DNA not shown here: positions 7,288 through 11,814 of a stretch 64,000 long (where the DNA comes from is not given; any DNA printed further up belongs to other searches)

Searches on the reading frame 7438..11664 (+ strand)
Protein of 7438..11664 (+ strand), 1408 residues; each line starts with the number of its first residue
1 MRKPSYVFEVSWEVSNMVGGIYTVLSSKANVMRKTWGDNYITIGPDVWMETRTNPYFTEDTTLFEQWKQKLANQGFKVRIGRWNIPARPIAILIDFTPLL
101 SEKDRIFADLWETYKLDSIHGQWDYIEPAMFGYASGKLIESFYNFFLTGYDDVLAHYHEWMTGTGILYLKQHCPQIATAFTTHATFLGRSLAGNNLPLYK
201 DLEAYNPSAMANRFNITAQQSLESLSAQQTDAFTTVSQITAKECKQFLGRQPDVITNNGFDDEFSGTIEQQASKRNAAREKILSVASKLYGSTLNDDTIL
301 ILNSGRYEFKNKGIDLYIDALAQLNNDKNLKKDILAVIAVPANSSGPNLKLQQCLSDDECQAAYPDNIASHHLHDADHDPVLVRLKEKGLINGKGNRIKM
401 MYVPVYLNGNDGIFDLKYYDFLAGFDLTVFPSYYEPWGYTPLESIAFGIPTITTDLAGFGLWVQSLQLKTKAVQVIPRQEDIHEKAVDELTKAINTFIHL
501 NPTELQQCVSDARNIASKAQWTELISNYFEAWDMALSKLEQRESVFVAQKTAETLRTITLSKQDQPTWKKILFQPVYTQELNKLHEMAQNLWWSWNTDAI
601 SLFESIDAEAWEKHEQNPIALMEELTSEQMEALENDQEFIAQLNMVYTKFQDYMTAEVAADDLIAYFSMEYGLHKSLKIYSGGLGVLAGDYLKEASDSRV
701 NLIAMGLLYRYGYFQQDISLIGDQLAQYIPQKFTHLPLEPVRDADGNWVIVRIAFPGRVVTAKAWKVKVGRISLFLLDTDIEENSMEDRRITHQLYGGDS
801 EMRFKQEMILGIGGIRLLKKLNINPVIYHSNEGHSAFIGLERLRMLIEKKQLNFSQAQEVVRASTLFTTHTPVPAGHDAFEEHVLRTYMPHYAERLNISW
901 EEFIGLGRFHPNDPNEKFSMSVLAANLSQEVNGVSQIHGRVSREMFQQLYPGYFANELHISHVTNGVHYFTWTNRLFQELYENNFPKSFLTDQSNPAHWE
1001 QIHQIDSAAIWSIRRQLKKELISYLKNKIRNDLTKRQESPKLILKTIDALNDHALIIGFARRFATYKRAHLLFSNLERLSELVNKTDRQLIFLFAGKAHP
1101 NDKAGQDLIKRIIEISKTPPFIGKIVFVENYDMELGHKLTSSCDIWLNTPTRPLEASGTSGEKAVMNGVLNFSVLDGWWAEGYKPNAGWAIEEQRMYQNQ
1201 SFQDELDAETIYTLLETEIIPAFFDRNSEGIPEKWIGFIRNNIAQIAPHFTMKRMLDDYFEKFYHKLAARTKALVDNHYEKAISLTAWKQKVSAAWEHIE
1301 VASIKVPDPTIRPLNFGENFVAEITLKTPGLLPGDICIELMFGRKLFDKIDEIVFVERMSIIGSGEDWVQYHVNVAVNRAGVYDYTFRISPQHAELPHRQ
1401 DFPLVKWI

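Call 68: search_protein_families(library=pfam, max_evalue=0.00001, proteins=[window:7438-11664:+])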
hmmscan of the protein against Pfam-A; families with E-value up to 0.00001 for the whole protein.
window:7438-11664:+ (1408 aa): 7 families
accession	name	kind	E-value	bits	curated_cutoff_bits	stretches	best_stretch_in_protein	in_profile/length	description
PF05693.19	Glycogen_syn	-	1.1e-99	335.3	27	2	9-342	1-340/639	Glycogen synthase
PF00343.26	Phosphorylase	-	2.1e-31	109.4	27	1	826-1177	218-579/713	Carbohydrate phosphorylase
PF11897.13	DUF3417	-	6.8e-31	107.4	25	1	579-677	3-109/109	Protein of unknown function (DUF3417)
PF00534.26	Glycos_transf_1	-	3.2e-14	53.3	26.4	1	421-470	89-136/172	Glycosyl transferases group 1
PF13692.12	Glyco_trans_1_4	-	1.9e-08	35.1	27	0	420-460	72-112/142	Glycosyl transferases group 1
PF08323.17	Glyco_transf_5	-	1.7e-07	31.6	22.7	1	109-246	93-226/239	Starch synthase catalytic domain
PF20706.3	GT4-conflict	-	2.3e-07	30.6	26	0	423-523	280-380/385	Family 4 Glycosyltransferase in conflict systems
